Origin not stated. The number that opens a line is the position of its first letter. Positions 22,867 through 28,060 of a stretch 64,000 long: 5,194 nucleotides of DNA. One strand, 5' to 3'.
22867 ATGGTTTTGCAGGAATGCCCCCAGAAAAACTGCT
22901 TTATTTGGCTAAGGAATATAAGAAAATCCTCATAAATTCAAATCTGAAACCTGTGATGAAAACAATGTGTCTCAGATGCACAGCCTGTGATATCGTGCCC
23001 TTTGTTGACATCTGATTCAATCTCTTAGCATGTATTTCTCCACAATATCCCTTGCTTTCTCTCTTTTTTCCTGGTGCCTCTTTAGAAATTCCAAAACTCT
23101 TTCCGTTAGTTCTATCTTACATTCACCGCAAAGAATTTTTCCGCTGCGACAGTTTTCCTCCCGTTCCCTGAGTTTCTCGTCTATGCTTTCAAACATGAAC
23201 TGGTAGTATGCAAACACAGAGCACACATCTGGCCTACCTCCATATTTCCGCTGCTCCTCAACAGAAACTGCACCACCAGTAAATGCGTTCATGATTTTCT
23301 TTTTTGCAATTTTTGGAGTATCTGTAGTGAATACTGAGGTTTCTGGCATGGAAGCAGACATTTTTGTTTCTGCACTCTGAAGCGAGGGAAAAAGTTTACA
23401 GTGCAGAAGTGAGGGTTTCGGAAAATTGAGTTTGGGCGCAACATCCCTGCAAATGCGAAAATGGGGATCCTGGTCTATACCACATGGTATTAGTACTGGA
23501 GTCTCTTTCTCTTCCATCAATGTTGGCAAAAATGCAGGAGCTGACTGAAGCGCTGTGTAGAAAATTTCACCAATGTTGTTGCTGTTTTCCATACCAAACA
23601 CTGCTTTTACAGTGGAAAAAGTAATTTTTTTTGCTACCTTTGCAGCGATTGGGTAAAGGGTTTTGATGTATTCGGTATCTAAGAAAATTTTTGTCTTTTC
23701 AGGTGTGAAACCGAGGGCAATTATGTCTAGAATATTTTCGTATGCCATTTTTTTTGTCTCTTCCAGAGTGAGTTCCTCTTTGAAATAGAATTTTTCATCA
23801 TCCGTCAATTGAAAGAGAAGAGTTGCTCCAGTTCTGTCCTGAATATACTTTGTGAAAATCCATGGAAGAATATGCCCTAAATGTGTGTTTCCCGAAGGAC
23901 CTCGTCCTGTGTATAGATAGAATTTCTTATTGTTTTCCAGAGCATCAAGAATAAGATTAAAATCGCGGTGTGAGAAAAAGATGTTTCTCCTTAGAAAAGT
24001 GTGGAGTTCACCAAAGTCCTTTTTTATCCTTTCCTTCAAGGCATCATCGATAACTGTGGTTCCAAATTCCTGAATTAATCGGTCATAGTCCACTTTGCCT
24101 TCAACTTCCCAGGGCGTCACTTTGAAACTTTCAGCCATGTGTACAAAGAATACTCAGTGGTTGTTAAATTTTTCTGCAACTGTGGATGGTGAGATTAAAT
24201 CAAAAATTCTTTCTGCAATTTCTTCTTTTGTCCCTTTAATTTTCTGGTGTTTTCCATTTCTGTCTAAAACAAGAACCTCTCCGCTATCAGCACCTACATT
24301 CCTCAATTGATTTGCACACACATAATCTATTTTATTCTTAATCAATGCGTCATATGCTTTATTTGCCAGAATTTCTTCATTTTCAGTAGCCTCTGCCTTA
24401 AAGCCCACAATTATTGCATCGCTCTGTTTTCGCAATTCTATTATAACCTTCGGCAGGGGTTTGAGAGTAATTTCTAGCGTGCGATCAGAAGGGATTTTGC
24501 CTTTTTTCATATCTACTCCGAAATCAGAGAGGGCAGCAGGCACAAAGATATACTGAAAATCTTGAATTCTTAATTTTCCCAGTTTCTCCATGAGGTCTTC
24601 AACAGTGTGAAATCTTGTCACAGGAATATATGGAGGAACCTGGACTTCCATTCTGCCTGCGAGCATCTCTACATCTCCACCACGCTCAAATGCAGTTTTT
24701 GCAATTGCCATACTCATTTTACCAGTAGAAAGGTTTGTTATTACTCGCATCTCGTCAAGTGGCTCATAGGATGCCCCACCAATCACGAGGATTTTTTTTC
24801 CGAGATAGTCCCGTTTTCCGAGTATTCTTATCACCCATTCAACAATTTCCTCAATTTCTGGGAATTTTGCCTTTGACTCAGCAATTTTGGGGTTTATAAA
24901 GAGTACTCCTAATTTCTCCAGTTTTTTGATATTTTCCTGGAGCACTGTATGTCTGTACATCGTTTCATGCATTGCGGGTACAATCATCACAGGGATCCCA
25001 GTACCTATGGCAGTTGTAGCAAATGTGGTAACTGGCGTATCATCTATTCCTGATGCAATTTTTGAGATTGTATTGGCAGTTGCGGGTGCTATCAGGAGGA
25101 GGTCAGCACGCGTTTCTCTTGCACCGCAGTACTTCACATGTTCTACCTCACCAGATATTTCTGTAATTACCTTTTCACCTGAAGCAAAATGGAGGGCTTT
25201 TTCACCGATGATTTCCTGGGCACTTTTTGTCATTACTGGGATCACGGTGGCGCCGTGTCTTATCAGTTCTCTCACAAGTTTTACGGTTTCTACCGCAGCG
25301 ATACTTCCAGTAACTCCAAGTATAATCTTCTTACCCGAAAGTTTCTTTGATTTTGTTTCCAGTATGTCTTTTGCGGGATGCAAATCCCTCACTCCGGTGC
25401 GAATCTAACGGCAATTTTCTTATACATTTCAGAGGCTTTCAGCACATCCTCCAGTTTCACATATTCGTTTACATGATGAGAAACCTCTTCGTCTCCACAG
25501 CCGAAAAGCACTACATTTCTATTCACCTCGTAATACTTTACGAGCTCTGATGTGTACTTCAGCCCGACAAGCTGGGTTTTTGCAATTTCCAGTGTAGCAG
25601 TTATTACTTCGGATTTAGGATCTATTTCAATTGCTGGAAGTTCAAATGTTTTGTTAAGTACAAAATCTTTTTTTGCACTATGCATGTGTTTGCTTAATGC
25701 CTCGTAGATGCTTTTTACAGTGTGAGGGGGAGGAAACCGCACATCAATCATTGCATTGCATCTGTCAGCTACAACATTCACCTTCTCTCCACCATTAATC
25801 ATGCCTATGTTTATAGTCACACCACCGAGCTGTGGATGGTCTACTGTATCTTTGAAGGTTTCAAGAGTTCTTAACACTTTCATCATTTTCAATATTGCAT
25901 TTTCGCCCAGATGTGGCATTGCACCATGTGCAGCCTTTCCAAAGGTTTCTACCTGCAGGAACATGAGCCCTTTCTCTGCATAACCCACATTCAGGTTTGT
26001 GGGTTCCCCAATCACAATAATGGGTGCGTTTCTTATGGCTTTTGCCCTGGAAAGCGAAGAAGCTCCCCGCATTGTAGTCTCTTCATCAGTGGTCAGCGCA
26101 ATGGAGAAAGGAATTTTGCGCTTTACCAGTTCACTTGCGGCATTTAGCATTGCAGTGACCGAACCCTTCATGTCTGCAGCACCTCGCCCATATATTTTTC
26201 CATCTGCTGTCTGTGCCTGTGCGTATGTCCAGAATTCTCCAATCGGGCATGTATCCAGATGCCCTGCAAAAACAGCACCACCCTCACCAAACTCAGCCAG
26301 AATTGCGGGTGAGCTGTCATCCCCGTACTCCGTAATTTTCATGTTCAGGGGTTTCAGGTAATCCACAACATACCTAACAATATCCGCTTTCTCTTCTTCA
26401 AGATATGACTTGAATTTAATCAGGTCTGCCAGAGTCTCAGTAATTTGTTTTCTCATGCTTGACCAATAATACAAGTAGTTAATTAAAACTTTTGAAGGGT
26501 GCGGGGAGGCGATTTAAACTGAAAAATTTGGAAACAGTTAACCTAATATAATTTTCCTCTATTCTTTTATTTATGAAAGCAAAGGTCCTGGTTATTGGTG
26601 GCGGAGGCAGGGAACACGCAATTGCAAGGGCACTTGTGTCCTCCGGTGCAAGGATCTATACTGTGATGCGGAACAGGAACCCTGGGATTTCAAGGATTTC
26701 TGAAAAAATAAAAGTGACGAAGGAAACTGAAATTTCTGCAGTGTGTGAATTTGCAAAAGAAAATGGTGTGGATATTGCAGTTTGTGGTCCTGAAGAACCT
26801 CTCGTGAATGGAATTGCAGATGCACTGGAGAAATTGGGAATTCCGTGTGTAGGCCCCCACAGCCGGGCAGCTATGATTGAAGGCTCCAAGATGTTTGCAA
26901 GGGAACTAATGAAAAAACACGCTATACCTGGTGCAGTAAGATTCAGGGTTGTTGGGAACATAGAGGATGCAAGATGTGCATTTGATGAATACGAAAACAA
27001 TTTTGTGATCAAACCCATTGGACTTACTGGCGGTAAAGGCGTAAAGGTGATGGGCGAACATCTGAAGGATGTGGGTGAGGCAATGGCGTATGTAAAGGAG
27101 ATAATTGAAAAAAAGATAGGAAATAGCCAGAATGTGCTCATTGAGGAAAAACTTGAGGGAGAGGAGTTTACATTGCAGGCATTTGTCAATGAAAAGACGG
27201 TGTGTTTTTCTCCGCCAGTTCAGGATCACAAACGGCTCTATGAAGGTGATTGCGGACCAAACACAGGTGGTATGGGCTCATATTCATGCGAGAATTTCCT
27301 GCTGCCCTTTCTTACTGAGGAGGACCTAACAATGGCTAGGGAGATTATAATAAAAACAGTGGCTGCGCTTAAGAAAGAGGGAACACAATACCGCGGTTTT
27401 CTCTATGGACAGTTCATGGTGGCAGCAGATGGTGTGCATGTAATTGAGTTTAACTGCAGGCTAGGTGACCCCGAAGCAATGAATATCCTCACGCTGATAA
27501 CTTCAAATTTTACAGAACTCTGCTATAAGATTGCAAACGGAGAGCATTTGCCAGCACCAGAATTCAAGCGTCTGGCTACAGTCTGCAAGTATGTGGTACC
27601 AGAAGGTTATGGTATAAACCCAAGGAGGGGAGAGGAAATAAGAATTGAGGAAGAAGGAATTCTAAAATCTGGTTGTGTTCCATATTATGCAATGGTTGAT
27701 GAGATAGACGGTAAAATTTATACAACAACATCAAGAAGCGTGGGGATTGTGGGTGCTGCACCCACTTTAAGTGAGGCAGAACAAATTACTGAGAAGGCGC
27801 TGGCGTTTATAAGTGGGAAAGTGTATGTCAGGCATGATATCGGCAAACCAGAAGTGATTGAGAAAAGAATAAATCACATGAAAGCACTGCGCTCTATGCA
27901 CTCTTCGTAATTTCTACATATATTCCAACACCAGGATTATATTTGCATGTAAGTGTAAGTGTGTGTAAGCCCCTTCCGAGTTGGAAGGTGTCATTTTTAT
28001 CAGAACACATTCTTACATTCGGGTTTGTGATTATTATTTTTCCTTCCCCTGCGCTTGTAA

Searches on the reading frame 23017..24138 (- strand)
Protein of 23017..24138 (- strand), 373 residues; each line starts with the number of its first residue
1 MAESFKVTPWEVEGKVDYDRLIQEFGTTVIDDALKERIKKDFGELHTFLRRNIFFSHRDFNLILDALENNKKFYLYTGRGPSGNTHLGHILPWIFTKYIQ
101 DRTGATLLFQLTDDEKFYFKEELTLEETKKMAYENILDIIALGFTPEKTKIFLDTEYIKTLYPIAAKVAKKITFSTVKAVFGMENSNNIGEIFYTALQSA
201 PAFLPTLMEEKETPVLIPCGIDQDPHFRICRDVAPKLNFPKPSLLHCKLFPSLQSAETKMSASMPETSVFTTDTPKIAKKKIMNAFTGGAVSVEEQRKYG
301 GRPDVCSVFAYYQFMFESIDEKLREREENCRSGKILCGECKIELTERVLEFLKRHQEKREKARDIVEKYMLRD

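Call 36: search_protein_families(library=pfam, proteins=[window:23017-24138:-], max_evalue=0.001)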
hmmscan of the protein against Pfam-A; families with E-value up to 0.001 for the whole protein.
window:23017-24138:- (373 aa): 1 family
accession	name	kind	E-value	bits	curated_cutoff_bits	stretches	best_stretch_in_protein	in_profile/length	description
PF00579.31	tRNA-synt_1b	-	2.7e-28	99.6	21.1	1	69-353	2-292/292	tRNA synthetases class I (W and Y)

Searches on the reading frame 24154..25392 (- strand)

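Call 36: search_protein_families(library=pfam, proteins=[window:24154-25392:-], max_evalue=0.001)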
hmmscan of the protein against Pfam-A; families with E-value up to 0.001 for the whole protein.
window:24154-25392:- (412 aa): 2 families
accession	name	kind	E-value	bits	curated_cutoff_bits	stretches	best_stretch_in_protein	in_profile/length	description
PF04127.22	DFP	-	2.3e-35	122.5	22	1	198-368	3-178/186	DNA/pantothenate metabolism flavoprotein C-terminal domain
PF02441.25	Flavoprotein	-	5.9e-33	114.2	22.7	1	21-189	1-160/162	Flavoprotein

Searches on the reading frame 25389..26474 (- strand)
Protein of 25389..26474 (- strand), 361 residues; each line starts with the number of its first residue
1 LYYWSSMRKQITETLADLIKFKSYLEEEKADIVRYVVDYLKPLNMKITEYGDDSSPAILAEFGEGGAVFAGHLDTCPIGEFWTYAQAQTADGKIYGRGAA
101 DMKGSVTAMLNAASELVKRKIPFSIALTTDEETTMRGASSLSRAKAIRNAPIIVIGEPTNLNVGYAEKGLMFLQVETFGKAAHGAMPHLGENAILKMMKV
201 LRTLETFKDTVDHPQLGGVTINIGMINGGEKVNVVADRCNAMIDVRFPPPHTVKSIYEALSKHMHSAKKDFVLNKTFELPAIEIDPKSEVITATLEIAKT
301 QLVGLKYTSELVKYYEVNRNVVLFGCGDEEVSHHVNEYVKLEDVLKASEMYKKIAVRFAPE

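Call 36: search_protein_families(library=pfam, proteins=[window:25389-26474:-], max_evalue=0.001)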
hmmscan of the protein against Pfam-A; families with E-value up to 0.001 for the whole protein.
window:25389-26474:- (361 aa): 3 families
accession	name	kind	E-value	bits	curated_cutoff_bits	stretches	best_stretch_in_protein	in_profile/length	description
PF01546.33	Peptidase_M20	-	1.9e-24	87.2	24.6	1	69-355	2-204/206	Peptidase family M20/M25/M40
PF07687.19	M20_dimer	-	2.1e-22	79.5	21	1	165-269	1-104/107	Peptidase dimerisation domain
PF04389.22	Peptidase_M28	-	0.00071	19.8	21.3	0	68-145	16-79/193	Peptidase family M28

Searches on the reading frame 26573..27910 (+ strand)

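Call 36: search_protein_families(library=pfam, proteins=[window:26573-27910:+], max_evalue=0.001)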
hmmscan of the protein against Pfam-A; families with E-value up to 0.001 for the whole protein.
window:26573-27910:+ (445 aa): 5 families
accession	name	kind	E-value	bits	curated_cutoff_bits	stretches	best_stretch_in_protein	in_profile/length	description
PF01071.24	GARS_A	-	5.9e-61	206.1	27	1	104-302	1-194/194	Phosphoribosylglycinamide synthetase, ATP-grasp (A) domain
PF02844.21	GARS_N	-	5.6e-29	101.3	29.5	1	4-103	2-100/100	Phosphoribosylglycinamide synthetase, N domain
PF02843.22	GARS_C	-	2.1e-15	57.2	34.8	1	336-425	1-91/92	Phosphoribosylglycinamide synthetase, C domain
PF13535.11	ATP-grasp_4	-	3.9e-06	27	27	1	142-208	3-75/160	ATP-grasp domain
PF02655.19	ATP-grasp_3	-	0.00079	20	23.2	0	118-297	18-157/160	ATP-grasp domain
